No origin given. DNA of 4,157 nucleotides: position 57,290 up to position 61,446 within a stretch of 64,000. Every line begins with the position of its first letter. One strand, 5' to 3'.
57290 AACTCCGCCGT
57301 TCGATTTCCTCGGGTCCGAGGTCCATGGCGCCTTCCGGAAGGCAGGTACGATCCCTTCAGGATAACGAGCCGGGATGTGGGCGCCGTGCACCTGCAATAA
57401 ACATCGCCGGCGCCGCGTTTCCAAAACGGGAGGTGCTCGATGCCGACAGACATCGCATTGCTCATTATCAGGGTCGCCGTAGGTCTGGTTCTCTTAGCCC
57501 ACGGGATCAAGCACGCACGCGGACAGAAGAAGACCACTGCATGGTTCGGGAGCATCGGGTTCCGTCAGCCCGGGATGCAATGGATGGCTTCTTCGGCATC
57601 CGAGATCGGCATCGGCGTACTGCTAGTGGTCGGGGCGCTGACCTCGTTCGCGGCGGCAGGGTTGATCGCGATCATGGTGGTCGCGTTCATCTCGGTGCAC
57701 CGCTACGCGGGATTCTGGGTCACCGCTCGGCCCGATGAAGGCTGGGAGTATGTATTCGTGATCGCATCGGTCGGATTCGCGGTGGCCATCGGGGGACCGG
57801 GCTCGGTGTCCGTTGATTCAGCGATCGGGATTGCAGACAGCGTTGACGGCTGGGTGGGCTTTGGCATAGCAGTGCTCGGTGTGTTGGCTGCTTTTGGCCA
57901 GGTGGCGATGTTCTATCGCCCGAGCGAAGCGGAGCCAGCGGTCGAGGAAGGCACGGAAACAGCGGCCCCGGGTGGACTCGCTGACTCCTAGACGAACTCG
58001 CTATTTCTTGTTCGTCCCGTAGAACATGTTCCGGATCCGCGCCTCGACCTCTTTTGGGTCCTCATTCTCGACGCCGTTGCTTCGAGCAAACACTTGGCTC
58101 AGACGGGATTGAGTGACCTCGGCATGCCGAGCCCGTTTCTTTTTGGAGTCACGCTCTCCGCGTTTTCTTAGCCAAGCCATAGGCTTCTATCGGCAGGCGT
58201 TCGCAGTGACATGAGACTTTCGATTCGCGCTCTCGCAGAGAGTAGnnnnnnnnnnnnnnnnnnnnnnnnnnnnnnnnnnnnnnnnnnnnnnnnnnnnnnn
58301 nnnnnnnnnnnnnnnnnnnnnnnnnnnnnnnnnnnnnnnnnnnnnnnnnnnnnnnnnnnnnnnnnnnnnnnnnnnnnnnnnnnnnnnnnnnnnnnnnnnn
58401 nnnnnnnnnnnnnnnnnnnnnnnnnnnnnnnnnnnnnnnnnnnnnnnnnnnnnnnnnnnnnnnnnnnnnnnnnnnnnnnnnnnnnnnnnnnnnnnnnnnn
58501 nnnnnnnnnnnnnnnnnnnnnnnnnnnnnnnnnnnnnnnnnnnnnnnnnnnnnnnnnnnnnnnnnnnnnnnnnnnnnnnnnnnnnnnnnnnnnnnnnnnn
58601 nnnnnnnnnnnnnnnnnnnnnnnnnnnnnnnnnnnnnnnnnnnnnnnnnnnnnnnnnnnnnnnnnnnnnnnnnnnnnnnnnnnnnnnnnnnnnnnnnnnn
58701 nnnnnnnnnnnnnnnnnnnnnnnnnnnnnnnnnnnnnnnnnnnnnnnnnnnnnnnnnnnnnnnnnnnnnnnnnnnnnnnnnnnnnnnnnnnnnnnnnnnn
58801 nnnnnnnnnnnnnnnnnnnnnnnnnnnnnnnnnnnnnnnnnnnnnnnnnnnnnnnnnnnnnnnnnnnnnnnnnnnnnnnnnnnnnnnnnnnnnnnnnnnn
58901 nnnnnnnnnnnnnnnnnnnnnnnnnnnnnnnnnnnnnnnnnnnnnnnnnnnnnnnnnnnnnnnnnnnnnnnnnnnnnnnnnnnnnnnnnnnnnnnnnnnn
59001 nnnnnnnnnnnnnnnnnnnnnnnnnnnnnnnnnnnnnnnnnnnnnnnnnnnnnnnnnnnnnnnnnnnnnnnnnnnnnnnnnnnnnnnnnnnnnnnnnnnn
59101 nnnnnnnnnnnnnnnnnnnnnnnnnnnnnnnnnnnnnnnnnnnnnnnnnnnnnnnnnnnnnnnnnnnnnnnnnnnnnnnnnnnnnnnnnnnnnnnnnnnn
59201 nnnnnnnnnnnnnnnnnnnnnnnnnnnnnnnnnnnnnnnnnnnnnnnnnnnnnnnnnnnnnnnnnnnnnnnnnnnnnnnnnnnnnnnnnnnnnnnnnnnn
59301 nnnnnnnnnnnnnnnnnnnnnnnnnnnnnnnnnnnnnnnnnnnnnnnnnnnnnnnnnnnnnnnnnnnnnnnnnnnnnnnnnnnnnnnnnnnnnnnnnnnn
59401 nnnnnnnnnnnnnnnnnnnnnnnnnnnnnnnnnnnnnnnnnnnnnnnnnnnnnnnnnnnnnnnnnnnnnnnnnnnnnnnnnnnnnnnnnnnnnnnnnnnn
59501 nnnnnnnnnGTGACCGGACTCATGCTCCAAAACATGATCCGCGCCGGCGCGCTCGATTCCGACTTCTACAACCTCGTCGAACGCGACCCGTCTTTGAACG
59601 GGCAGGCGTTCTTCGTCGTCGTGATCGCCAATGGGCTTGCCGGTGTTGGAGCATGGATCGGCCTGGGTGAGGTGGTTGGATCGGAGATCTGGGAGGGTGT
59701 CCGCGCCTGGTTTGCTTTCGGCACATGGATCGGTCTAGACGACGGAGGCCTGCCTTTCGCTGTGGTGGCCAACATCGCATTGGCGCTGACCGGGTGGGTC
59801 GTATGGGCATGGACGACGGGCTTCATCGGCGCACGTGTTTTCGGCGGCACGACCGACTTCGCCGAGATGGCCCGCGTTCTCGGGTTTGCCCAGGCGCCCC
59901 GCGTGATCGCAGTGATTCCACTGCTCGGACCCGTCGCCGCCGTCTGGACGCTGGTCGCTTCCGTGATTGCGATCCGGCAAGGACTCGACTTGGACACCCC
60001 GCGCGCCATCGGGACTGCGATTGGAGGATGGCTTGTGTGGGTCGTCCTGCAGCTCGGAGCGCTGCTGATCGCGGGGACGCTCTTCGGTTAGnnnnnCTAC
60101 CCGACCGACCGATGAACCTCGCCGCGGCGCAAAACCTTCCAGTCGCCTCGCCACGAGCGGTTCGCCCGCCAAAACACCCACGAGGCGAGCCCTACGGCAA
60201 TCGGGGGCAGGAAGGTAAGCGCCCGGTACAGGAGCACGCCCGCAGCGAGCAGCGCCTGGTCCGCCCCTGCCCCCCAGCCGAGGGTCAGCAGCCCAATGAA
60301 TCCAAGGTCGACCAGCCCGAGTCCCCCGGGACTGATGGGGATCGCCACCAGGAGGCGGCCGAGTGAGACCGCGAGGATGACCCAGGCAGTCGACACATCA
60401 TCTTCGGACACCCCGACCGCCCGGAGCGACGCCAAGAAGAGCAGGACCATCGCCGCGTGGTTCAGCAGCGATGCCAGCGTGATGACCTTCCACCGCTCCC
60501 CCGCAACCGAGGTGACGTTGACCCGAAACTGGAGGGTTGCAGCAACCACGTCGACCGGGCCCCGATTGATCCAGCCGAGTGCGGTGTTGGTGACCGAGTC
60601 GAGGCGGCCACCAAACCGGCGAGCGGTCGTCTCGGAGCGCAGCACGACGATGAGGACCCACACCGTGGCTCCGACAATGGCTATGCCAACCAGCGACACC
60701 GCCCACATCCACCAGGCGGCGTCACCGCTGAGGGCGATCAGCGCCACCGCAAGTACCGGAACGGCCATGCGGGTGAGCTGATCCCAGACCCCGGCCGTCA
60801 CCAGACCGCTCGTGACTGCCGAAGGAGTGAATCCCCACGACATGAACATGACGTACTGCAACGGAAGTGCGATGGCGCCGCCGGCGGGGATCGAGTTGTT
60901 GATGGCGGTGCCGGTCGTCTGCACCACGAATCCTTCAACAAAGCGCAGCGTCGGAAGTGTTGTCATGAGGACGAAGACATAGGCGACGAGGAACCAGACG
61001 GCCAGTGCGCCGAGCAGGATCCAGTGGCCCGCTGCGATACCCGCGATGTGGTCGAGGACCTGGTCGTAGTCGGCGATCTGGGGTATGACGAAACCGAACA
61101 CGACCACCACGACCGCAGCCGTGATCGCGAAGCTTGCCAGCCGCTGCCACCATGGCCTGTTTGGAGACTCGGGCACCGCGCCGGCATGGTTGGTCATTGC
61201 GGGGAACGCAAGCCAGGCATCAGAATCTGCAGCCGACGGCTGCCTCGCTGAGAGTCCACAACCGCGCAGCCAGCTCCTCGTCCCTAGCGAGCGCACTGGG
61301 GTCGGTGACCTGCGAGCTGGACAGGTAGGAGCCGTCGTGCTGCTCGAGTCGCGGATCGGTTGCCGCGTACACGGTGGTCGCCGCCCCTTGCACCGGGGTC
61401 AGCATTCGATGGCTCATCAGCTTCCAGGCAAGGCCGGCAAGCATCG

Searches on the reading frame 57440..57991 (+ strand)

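Call 15: search_protein_families(library=pfam, proteins=[window:57440-57991:+], max_evalue=0.01)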
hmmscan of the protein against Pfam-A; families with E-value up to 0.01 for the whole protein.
window:57440-57991:+ (183 aa): 3 families
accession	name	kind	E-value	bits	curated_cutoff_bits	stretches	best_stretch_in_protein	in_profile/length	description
PF07681.17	DoxX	-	3.9e-16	59.9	23.6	1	6-88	1-85/85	DoxX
PF04173.18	DoxD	-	0.0037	17.6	22.7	1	53-129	73-144/167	TQO small subunit DoxD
PF07291.16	MauE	-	0.0067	17.2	27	1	4-84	2-85/128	Methylamine utilisation protein MauE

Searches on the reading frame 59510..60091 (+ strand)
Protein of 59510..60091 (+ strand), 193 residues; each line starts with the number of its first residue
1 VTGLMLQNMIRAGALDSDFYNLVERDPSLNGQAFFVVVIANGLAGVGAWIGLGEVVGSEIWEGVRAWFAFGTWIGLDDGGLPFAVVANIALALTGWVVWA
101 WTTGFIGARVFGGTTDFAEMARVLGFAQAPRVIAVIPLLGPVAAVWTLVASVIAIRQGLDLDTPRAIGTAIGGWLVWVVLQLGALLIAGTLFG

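Call 15: search_protein_families(library=pfam, proteins=[window:59510-60091:+], max_evalue=0.01)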
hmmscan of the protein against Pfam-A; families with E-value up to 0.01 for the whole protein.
window:59510-60091:+ (193 aa): 1 family
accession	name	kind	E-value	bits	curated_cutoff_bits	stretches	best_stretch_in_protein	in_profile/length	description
PF04893.22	Yip1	-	2.3e-13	50.8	28.6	1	19-183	11-171/173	Yip1 domain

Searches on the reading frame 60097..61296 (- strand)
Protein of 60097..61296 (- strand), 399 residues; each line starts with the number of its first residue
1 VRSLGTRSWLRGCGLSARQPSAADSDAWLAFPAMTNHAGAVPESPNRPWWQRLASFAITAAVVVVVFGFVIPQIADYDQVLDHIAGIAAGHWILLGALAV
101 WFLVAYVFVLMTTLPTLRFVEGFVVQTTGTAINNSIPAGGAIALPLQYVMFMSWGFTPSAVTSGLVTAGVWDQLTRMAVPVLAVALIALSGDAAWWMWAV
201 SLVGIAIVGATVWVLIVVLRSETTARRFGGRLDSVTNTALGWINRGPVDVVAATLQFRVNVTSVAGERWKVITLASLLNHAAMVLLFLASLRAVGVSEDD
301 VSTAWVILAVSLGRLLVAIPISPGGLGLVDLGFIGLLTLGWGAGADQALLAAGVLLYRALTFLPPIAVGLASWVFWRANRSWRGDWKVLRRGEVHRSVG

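Call 15: search_protein_families(library=pfam, proteins=[window:60097-61296:-], max_evalue=0.01)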
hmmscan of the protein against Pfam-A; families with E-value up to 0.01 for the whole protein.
window:60097-61296:- (399 aa): 1 family
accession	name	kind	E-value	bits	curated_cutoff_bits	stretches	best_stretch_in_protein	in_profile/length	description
PF03706.18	LPG_synthase_TM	-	3.6e-15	56.7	33.4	1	61-369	6-302/302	Lysylphosphatidylglycerol synthase TM region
